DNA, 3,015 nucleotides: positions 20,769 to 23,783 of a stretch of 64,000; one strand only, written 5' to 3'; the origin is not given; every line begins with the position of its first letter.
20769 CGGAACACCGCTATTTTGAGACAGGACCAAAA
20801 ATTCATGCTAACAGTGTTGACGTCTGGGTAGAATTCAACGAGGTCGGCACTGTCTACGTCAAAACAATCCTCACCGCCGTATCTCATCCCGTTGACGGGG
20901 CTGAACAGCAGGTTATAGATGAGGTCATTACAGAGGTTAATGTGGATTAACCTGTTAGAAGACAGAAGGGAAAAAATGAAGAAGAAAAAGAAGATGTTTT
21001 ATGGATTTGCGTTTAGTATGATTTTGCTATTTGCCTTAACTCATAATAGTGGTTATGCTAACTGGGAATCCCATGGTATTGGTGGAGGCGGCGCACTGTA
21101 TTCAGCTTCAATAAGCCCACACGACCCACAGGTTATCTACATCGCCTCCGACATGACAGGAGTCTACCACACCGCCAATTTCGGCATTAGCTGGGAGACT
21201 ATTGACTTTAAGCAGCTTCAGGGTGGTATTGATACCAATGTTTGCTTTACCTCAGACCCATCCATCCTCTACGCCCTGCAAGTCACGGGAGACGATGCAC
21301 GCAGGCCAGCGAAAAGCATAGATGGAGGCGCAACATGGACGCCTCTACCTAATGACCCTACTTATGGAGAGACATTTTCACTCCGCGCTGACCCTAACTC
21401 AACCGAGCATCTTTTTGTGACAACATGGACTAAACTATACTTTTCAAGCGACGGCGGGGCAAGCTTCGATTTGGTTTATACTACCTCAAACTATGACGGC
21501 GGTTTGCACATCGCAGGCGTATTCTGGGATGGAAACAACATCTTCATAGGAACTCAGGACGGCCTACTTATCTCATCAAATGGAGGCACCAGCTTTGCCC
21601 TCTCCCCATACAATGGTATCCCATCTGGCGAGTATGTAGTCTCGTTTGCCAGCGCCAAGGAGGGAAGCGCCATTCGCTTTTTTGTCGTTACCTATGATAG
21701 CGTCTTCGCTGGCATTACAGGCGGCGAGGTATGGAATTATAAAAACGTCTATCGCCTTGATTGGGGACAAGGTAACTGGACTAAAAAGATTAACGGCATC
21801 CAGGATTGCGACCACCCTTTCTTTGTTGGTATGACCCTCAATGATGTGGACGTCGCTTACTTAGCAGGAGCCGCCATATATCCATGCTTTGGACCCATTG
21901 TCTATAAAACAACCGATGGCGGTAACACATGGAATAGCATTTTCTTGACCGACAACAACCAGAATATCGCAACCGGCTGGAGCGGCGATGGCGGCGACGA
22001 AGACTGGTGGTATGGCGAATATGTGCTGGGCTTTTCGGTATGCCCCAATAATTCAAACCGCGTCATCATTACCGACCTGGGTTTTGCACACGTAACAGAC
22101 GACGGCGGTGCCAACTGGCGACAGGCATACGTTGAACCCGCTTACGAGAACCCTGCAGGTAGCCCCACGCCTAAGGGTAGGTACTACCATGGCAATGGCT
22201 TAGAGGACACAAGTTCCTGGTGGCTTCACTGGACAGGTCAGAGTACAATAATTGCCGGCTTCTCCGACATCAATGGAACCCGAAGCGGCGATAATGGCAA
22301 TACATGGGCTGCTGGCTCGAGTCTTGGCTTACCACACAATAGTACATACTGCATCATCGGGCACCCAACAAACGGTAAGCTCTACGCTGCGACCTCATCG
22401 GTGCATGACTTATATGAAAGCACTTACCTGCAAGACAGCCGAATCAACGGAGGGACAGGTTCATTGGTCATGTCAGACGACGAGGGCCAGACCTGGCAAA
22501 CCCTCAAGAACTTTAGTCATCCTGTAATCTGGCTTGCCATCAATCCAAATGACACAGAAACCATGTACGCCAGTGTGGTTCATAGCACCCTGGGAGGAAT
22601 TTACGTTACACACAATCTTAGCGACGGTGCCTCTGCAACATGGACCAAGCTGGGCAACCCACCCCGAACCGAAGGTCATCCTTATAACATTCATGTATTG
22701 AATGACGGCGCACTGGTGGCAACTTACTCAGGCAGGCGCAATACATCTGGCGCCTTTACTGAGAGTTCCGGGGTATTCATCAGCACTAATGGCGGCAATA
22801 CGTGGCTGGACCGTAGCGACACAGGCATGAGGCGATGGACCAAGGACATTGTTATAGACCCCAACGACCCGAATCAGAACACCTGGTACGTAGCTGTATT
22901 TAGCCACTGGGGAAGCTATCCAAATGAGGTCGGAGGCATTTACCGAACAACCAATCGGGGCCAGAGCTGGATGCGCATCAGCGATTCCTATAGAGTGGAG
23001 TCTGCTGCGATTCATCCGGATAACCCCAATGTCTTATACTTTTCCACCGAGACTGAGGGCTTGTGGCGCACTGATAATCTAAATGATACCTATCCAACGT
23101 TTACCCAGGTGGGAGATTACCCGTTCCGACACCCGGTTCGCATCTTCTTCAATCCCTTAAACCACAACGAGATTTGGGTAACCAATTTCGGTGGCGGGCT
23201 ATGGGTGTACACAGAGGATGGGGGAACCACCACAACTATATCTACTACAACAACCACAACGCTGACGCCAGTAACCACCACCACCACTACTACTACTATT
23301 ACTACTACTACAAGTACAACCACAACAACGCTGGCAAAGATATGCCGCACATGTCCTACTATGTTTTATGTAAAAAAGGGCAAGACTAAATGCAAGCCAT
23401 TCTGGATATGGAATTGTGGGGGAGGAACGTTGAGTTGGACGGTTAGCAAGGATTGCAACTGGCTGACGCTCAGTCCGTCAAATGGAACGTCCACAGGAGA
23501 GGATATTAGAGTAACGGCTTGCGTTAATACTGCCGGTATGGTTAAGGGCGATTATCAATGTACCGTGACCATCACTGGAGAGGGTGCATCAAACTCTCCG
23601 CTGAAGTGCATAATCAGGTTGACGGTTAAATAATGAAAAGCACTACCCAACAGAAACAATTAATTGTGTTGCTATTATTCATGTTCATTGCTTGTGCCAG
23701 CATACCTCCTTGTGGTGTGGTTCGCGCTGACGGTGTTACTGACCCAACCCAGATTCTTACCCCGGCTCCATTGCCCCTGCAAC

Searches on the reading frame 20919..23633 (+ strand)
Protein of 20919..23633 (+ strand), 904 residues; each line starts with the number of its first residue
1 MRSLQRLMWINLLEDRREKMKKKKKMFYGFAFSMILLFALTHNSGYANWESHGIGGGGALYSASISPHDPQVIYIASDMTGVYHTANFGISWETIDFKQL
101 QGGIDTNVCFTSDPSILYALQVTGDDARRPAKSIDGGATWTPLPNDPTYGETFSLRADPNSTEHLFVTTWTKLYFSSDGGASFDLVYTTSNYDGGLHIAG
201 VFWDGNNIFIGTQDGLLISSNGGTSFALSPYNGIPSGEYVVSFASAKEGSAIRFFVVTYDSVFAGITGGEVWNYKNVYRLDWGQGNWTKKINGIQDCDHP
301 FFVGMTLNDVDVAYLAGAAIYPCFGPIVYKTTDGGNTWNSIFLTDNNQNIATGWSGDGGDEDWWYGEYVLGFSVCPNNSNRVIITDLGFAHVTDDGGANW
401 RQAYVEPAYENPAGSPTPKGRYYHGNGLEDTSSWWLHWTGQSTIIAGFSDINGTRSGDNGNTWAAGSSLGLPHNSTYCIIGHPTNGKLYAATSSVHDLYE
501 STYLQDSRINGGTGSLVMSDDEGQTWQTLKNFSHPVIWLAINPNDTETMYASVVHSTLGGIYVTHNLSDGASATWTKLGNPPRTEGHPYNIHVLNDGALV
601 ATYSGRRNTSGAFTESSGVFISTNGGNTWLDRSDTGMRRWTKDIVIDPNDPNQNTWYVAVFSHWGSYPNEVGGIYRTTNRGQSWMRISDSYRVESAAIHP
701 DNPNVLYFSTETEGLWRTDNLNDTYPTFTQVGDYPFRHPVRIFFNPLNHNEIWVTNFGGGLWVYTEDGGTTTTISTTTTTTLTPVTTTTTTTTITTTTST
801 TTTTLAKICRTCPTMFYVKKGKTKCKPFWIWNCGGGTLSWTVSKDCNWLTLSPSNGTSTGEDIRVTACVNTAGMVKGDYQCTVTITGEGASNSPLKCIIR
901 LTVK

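Call 43: search_protein_families(library=ncbifam, proteins=[window:20919-23633:+], max_evalue=0.00001)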
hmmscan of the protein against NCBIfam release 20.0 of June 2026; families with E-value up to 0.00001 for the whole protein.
window:20919-23633:+ (904 aa): 1 family
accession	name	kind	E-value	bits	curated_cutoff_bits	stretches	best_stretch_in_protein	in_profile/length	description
NF045728.1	glycosyl_F510_1955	equivalog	2.2e-29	102.5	175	1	115-189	113-176/246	F510_1955 family glycosylhydrolase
